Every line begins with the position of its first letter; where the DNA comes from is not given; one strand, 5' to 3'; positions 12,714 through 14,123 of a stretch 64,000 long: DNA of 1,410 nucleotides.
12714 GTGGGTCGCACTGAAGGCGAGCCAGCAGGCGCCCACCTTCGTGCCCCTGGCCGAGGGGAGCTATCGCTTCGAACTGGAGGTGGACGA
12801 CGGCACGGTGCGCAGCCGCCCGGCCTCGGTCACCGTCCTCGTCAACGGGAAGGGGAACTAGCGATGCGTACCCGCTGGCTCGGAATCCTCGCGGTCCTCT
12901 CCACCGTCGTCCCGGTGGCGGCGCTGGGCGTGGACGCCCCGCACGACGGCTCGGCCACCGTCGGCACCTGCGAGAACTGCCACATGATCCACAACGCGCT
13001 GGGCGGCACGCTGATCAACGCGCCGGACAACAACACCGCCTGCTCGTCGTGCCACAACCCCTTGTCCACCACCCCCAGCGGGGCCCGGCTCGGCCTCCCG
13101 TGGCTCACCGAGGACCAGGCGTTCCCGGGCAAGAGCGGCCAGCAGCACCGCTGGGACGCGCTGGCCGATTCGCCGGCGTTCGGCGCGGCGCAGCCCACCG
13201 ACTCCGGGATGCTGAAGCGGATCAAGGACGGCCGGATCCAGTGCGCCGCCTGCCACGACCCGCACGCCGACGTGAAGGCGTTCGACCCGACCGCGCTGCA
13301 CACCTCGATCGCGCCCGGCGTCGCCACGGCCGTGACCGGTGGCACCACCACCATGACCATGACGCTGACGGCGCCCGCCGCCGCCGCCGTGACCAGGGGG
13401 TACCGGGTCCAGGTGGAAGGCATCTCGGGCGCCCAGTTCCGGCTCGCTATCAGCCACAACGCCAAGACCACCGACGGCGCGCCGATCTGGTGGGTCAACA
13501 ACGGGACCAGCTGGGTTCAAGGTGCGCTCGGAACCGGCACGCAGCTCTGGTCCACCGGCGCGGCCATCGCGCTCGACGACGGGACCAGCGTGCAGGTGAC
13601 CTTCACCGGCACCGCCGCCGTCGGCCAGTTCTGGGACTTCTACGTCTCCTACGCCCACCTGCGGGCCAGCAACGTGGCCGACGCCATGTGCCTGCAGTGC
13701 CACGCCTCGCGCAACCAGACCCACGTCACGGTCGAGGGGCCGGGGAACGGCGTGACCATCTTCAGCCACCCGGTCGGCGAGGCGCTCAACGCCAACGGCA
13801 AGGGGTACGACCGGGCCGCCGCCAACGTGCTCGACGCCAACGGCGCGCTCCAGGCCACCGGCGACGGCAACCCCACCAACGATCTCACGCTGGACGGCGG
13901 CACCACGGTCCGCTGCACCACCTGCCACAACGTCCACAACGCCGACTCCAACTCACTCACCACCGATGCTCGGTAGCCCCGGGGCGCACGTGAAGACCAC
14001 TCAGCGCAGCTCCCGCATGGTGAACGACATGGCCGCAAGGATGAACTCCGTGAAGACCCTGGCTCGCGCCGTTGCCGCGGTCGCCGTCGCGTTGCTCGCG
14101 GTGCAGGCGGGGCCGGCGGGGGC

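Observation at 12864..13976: Pentahaem cytochrome whose N-terminus closely mirrors the OmcS inter-subunit ligation motif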

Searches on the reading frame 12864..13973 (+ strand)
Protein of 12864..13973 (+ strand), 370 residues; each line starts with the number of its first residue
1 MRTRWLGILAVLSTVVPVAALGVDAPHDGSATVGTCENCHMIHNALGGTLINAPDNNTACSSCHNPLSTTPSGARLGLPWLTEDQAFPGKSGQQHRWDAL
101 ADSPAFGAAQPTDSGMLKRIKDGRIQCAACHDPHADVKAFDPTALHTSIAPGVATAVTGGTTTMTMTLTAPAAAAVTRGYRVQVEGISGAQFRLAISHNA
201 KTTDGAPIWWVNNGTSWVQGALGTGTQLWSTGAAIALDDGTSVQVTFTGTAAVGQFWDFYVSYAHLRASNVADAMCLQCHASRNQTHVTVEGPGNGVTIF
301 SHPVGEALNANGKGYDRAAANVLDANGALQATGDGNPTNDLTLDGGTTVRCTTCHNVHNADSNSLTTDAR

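Call 5: search_solved_structures(query=window:12864-13973:+, max_evalue=10, show_alignments=5)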
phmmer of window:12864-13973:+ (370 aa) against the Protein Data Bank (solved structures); distinct sequences matched with E-value up to 10: 1.
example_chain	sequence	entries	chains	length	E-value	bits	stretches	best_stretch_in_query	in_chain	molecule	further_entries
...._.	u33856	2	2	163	5.9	8.9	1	25-83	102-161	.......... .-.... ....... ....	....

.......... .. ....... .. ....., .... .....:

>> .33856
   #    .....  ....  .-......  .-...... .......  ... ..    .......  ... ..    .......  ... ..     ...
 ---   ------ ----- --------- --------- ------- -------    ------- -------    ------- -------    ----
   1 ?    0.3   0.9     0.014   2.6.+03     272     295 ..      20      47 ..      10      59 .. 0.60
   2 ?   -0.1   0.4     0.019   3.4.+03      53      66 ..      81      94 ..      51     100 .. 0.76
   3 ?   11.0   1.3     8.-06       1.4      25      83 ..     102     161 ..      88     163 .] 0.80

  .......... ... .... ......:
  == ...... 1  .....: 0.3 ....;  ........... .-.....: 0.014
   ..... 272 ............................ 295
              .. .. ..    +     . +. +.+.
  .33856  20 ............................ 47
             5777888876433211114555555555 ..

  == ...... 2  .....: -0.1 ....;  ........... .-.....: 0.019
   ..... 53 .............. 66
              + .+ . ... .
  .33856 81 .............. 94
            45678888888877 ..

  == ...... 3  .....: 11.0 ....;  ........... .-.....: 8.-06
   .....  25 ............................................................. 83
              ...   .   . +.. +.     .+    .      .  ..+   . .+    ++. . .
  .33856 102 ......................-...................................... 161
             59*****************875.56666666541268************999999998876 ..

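Call 6: search_protein_families(library=pfam, proteins=[window:12864-13973:+], max_evalue=10)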
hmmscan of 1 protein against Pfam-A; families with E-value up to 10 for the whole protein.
window:12864-13973:+ (370 aa): 17 families
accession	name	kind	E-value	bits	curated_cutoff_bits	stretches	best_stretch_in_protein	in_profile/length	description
PF09699.15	Paired_CXXCH_1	-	1.2e-11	44.5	20.6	4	32-66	5-38/41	Doubled CXXCH motif (Paired_CXXCH_1)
PF14537.11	Cytochrom_c3_2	-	2.6e-09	37.9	25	3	26-65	50-79/79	Cytochrome c3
PF02085.21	Cytochrom_CIII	-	6.5e-05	23.7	22.9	1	24-66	22-55/101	Class III cytochrome C family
PF14522.11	Cytochrome_C7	-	0.0015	18.7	24.8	1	53-70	37-54/67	Cytochrome c7 and related cytochrome c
PF22678.1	Cytochrom_c_NrfB-like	-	0.0026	18.7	27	2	347-364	57-74/89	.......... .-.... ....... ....-like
PF03150.19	CCP_MauG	-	0.036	15.1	25.6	1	121-144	18-41/149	Di-haem cytochrome c peroxidase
PF21166.2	LSM12_LSM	-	0.18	12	29.5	1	346-358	7-19/60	LSM12, LSM domain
PF13442.11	Cytochrome_CBB3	-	0.19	12.5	27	1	125-141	12-28/68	Cytochrome C oxidase, cbb3-type, subunit III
PF01883.24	FeS_assembly_P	-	0.27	12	23.5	1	156-181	30-54/73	Iron-sulfur cluster assembly protein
PF20020.4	DUF6431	-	0.88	9.9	26.6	0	35-48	34-47/82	Domain of unknown function (DUF6431)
PF03892.19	NapB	-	1.1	9.9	25.1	1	113-139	93-119/127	Nitrate reductase cytochrome c-type subunit (NapB)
PF16694.10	Cytochrome_P460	-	1.9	9.4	27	0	257-286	88-120/125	Cytochrome P460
PF11845.13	Tll0287-like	-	2.1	9.2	24.1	1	266-286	94-114/144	Tll0287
PF06943.17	zf-LSD1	-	4.6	7.7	20.2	1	346-357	14-25/25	LSD1 zinc finger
PF07282.18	Cas12f1-like_TNB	-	6.1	7.5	26.3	1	347-363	39-55/60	Cas12f1-like, TNB domain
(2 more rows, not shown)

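Call 7: search_protein_families(library=ncbifam, proteins=[window:12864-13973:+], max_evalue=10)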
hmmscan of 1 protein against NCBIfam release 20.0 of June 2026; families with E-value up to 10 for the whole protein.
window:12864-13973:+ (370 aa): 16 families
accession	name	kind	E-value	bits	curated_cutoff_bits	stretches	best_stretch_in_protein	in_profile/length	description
TIGR01905.1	paired_CXXCH_1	subfamily_domain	2.7e-09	36.8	25.2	4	32-65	5-37/41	doubled CXXCH domain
TIGR03508.1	decahem_SO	subfamily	3e-08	33.4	192.2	3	35-65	145-175/258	DmsE family decaheme c-type cytochrome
NF041028.1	decahem_GSU2203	exception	4.3e-07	29.4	325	3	35-66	127-157/317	GSU2203 family decaheme c-type cytochrome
TIGR03153.1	cytochr_NrfH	equivalog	0.00022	21.3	134.2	1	16-68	11-63/138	cytochrome c nitrite reductase small subunit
TIGR03507.1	decahem_SO1788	subfamily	0.00025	19.6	209.3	1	34-203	244-369/672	OmcA/MtrC family decaheme c-type cytochrome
NF045722.1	c3_cytochr_TmcA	equivalog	0.0013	18.6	114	1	26-65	50-88/125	acidic tetraheme cytochrome c3 TmcA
NF008659.0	PRK11659.1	equivalog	0.002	17.9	184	1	348-364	135-151/188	cytochrome c nitrite reductase pentaheme subunit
NF045713.1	CxxCH_16_HmcA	equivalog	0.0021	16.7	400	1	35-135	176-256/541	sulfate respiration complex hexadecaheme cytochrome HmcA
TIGR03146.1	cyt_nit_nrfB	equivalog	0.0029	17.9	166.6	0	348-366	109-127/145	cytochrome c nitrite reductase pentaheme subunit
NF041895.1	choice_anch_V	domain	0.0067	16.5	42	2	111-189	11-78/150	choice-of-anchor V domain-containing protein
TIGR02098.1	MJ0042_CXXC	domain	0.079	12.7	20.9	1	339-360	17-37/38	MJ0042-type zinc finger domain-containing protein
TIGR01053.1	LSD1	subfamily_domain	0.085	12.5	15.5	2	60-75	4-18/31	zinc finger domain-containing protein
NF047727.1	4hemeCytCCctA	equivalog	0.1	12.7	180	2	119-139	75-95/109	tetraheme c-type cytochrome CctA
NF047812.1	LIC11213_lipo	equivalog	0.27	11.4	100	1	336-363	37-64/118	LIC11213 family lipoprotein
NF041781.1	mnquin_red_QrcA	equivalog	0.92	9.1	180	1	34-74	44-83/174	menaquinone reductase multiheme cytochrome c subunit QrcA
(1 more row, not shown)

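Call 10: find_homologous_proteins(query=window:12864-13973:+, max_evalue=0.001)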
Query window:12864-13973:+ (370 aa): 218 proteins with E <= 0.001 among 8000 candidates; the best 120 are listed.
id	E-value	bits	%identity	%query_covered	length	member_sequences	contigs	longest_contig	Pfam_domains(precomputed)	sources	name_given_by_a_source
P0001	8.2e-229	777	92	100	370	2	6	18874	PF09699.16,PF14537.12,PF14522.12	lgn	-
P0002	1.5e-192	658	81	100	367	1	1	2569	PF09699.16,PF14537.12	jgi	jgi:predicted CXXCH cytochrome family protein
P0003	6.0e-191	652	78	100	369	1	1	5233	PF09699.16,PF14537.12,PF14522.12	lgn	-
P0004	3.8e-190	650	80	100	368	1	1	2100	PF09699.16,PF14537.12,PF14522.12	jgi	jgi:predicted CXXCH cytochrome family protein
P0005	2.1e-189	647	80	100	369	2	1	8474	PF09699.16,PF14537.12,PF14522.12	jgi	jgi:predicted CXXCH cytochrome family protein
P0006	1.3e-186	638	79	100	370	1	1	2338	PF09699.16,PF14537.12,PF14522.12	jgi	jgi:predicted CXXCH cytochrome family protein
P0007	1.7e-186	638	79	100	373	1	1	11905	PF09699.16,PF14537.12,PF14522.12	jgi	jgi:predicted CXXCH cytochrome family protein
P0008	1.9e-183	628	74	100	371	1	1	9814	PF09699.16,PF14537.12,PF14522.12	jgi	jgi:predicted CXXCH cytochrome family protein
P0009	9.8e-183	625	76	100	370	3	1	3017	PF09699.16,PF14537.12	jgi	jgi:predicted CXXCH cytochrome family protein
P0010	3.9e-182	623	77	100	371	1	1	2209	PF09699.16,PF14537.12,PF14522.12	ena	-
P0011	2.0e-180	618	76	100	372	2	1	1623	PF09699.16,PF14537.12,PF02085.22,PF14522.12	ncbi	-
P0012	2.1e-178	611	73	100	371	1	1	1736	PF09699.16,PF14537.12,PF14522.12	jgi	jgi:predicted CXXCH cytochrome family protein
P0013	3.3e-176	604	75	100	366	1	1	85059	PF09699.16,PF14537.12,PF14522.12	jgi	jgi:predicted CXXCH cytochrome family protein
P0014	1.3e-175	602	73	100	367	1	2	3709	PF09699.16,PF14537.12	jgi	jgi:predicted CXXCH cytochrome family protein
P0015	1.5e-173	595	74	100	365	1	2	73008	PF09699.16,PF14537.12,PF02085.22,PF14522.12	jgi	jgi:predicted CXXCH cytochrome family protein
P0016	1.5e-167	575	71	100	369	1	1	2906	PF09699.16,PF14537.12,PF14522.12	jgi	jgi:predicted CXXCH cytochrome family protein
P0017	3.2e-167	574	70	100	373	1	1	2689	PF09699.16,PF14537.12,PF14522.12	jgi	jgi:predicted CXXCH cytochrome family protein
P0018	5.1e-167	574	70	100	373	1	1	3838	PF09699.16,PF14537.12,PF14522.12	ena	-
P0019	1.1e-164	566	71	100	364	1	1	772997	PF09699.16,PF14537.12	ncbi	-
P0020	3.1e-164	564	70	100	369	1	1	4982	PF09699.16,PF14537.12,PF14522.12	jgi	jgi:predicted CXXCH cytochrome family protein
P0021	9.6e-163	560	70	100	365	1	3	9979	PF09699.16,PF14537.12,PF14522.12,PF22113.2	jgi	jgi:predicted CXXCH cytochrome family protein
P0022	2.9e-162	558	71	100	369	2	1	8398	PF09699.16,PF14537.12,PF14522.12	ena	-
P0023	1.8e-159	549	76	89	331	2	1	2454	PF09699.16,PF14537.12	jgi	jgi:hypothetical protein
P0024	2.3e-159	548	68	100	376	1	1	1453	PF09699.16,PF14537.12,PF14522.12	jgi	-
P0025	2.7e-153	528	68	100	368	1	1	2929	PF09699.16,PF14537.12,PF14522.12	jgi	jgi:predicted CXXCH cytochrome family protein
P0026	5.0e-106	373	52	100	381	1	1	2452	PF09699.16,PF14537.12,PF14522.12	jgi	jgi:predicted CXXCH cytochrome family protein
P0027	1.6e-105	371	53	93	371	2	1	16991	PF09699.16,PF14537.12,PF14522.12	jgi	jgi:predicted CXXCH cytochrome family protein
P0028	6.3e-104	366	51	100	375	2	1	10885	PF09699.16,PF14537.12,PF14522.12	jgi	jgi:predicted CXXCH cytochrome family protein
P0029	3.4e-100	354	47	100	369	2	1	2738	PF09699.16,PF14537.12,PF14522.12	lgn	-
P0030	9.6e-99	349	52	100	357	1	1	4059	PF09699.16,PF14537.12,PF14522.12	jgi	jgi:predicted CXXCH cytochrome family protein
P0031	1.0e-98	349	78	57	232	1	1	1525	PF09699.16,PF14522.12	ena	-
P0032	1.3e-98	348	51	93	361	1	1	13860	PF09699.16,PF14537.12,PF14522.12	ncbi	-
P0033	4.0e-94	334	49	100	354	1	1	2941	PF09699.16,PF14537.12,PF14522.12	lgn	-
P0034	1.2e-92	329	48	94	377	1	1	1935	PF09699.16,PF14537.12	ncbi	-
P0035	1.9e-91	325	48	100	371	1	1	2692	PF09699.16,PF14537.12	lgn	-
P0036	6.6e-91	323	47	100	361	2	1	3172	PF09699.16,PF14537.12,PF14522.12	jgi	jgi:hypothetical protein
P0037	2.7e-90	321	47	100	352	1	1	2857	PF09699.16,PF14537.12,PF14522.12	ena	-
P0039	1.3e-89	319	47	95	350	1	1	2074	PF09699.16,PF14537.12,PF14522.12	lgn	-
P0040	1.7e-87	312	46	100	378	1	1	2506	PF09699.16,PF14537.12,PF14522.12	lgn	-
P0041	1.3e-86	309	48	94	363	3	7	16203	PF09699.16,PF14537.12,PF14522.12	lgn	-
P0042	1.7e-86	309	46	100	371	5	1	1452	PF09699.16,PF14537.12,PF14522.12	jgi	jgi:hypothetical protein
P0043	5.3e-86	307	44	95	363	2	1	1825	PF09699.16,PF14537.12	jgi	jgi:hypothetical protein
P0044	5.5e-86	307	44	100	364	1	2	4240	PF09699.16,PF14537.12,PF14522.12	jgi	jgi:hypothetical protein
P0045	5.7e-86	307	46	99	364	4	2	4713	PF09699.16,PF14537.12,PF14522.12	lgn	-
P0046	1.9e-85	305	46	93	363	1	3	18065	PF09699.16,PF14537.12,PF14522.12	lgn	-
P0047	2.1e-85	305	46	99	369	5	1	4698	PF09699.16,PF14537.12,PF22113.2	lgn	-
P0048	3.1e-85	304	46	92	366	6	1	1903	PF09699.16,PF14537.12,PF14522.12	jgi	jgi:hypothetical protein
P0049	3.6e-85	304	47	99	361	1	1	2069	PF09699.16,PF14537.12,PF14522.12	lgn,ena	-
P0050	5.1e-85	304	46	99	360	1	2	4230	PF09699.16,PF14537.12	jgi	-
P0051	5.2e-85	304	45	98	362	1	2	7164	PF09699.16,PF14537.12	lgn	-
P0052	6.4e-85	303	46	100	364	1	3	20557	PF09699.16,PF14537.12,PF14522.12,PF22113.2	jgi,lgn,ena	-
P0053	8.8e-85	303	47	99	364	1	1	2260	PF09699.16,PF14537.12,PF14522.12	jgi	-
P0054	1.3e-84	302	45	100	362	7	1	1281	PF09699.16,PF14537.12,PF14522.12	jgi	jgi:hypothetical protein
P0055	1.5e-84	302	46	99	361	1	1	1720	PF09699.16,PF14537.12,PF14522.12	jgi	jgi:hypothetical protein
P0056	1.5e-84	302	46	100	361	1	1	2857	PF09699.16,PF14537.12,PF14522.12,PF22113.2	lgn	-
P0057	1.2e-83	299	47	99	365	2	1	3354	PF09699.16,PF14537.12,PF14522.12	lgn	-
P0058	1.2e-82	296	46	100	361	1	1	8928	PF09699.16,PF14537.12,PF14522.12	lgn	-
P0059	1.3e-82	296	44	100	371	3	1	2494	PF09699.16,PF14537.12,PF14522.12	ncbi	-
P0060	9.2e-82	293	47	94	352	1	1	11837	PF09699.16,PF14537.12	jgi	jgi:predicted CXXCH cytochrome family protein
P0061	1.2e-81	293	45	94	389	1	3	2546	PF09699.16,PF14537.12,PF14522.12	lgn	-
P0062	1.2e-81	293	46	94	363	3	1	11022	PF09699.16,PF14537.12,PF14522.12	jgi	jgi:hypothetical protein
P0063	2.3e-80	288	44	100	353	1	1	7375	PF09699.16,PF14537.12,PF14522.12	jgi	jgi:predicted CXXCH cytochrome family protein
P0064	3.1e-80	288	46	98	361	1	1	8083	PF09699.16,PF14537.12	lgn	-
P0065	1.1e-79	286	43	100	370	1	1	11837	PF09699.16,PF14537.12,PF14522.12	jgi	jgi:hypothetical protein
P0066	1.3e-79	286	47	93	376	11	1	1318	PF09699.16,PF14537.12,PF14522.12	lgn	-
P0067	6.1e-79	284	46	94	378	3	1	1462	PF09699.16,PF14537.12,PF14522.12,PF22113.2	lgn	-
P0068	8.3e-79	283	42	99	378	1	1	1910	PF09699.16,PF14537.12,PF14522.12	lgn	-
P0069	8.4e-79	283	43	93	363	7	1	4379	PF09699.16,PF14537.12,PF14522.12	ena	-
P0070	1.6e-78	282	44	100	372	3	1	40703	PF09699.16,PF14522.12,PF22113.2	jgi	-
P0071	8.4e-78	280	44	100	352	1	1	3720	PF09699.16,PF14537.12,PF03150.20,PF14522.12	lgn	-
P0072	9.3e-78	280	43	99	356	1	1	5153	PF09699.16,PF14537.12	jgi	jgi:hypothetical protein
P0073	1.1e-77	280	43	99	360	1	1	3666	PF09699.16,PF14537.12,PF14522.12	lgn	-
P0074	2.1e-77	279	44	94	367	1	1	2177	PF09699.16,PF14537.12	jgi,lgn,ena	-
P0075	1.0e-76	276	44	93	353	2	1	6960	PF09699.16,PF14537.12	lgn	-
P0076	1.9e-76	276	44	99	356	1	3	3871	PF09699.16,PF14537.12,PF22113.2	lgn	-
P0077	2.0e-76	275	46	93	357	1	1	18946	PF09699.16,PF14537.12,PF14522.12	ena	-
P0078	2.4e-76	275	44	100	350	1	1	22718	PF09699.16,PF14537.12,PF14522.12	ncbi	-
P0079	4.0e-76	274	43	99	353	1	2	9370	PF09699.16,PF14537.12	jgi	jgi:hypothetical protein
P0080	5.1e-76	274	44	98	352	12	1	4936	PF09699.16,PF14537.12,PF14522.12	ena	-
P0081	5.3e-76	274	44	100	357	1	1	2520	PF09699.16,PF14537.12,PF22113.2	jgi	jgi:predicted CXXCH cytochrome family protein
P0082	6.5e-76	274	43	100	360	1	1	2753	PF09699.16,PF14537.12,PF14522.12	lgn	-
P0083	6.8e-76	274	45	100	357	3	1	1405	PF09699.16,PF14537.12,PF22113.2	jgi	-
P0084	9.1e-76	273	43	94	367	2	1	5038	PF09699.16,PF14537.12,PF14522.12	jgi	jgi:hypothetical protein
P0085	9.5e-76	273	45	99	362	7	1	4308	PF09699.16,PF14537.12,PF22678.2,PF14522.12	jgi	-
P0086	1.7e-75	272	43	100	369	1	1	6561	PF09699.16,PF14537.12,PF14522.12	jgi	jgi:hypothetical protein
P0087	5.8e-75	271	44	96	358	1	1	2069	PF09699.16,PF14537.12,PF14522.12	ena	-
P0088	3.5e-74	268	43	96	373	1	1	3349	PF09699.16,PF14537.12,PF14522.12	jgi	jgi:predicted CXXCH cytochrome family protein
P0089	6.6e-74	267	43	100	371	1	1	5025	PF09699.16,PF14537.12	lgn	-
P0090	2.3e-73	265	43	94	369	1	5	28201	PF09699.16,PF14537.12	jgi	jgi:hypothetical protein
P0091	3.6e-73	265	44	100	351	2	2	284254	PF09699.16,PF14537.12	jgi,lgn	jgi:hypothetical protein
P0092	8.8e-73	263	44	100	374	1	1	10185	PF09699.16,PF14537.12,PF14522.12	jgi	-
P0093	1.1e-72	263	44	99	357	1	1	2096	PF09699.16,PF14537.12,PF22678.2,PF14522.12,PF22113.2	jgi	jgi:hypothetical protein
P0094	1.3e-72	263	45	94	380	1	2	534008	PF09699.16,PF14537.12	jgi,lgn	jgi:predicted CXXCH cytochrome family protein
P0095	1.7e-72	263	45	98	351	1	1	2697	PF09699.16,PF14537.12,PF14522.12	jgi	jgi:predicted CXXCH cytochrome family protein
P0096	1.8e-72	262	43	99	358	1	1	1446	PF09699.16,PF14537.12,PF14522.12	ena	-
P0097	5.1e-72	261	45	93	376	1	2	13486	PF09699.16,PF14537.12,PF14522.12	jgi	jgi:predicted CXXCH cytochrome family protein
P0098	8.3e-72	260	43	100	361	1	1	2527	PF09699.16,PF14537.12,PF14522.12,PF22113.2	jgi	jgi:predicted CXXCH cytochrome family protein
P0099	1.2e-71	260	43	99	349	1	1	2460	PF09699.16,PF14522.12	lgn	-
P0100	3.5e-71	258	41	99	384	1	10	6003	PF09699.16,PF14537.12,PF14522.12,PF22113.2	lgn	-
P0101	5.4e-71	258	42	98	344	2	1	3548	PF09699.16,PF14537.12,PF14522.12,PF22113.2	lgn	-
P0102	6.1e-71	257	42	99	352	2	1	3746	PF09699.16,PF14537.12,PF22113.2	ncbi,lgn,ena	-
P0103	6.6e-71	257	42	99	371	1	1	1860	PF09699.16,PF14537.12,PF22113.2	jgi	jgi:hypothetical protein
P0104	2.5e-70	255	42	94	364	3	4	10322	PF09699.16,PF14537.12,PF14522.12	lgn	-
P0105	3.5e-70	255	41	98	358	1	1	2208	PF09699.16,PF14537.12,PF14522.12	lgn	-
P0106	4.3e-70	255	41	93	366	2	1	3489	PF09699.16,PF14537.12,PF14522.12,PF22113.2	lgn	-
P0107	5.2e-70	254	43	100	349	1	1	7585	PF09699.16,PF14537.12,PF14522.12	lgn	-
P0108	1.3e-69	253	45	99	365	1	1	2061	PF09699.16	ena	-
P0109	1.5e-69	253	41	99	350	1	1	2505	PF09699.16,PF14537.12,PF14522.12,PF22113.2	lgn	-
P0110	5.3e-69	251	43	100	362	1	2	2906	PF09699.16,PF14537.12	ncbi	-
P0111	9.4e-69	250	45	94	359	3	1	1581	PF09699.16,PF14537.12,PF02085.22,PF14522.12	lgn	-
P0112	3.1e-68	249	45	89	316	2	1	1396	PF09699.16,PF14537.12,PF14522.12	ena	-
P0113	3.3e-68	248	41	100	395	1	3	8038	PF09699.16,PF14537.12,PF14522.12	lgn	-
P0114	3.6e-68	248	43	94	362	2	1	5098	PF09699.16,PF14537.12,PF14522.12,PF22113.2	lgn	-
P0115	7.6e-68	247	42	98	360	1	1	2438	PF09699.16,PF14537.12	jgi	jgi:predicted CXXCH cytochrome family protein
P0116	8.4e-68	247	42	100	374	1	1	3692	PF09699.16,PF14537.12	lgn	-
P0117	3.6e-67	245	42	94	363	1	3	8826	PF09699.16,PF14537.12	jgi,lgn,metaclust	metaclust:\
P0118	6.3e-67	244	42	94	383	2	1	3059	PF09699.16,PF14537.12,PF14522.12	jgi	-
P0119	8.1e-67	244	42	100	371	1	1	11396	PF09699.16,PF14537.12,PF14522.12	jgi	jgi:hypothetical protein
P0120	2.0e-66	243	42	100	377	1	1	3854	PF09699.16,PF14537.12,PF14522.12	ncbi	-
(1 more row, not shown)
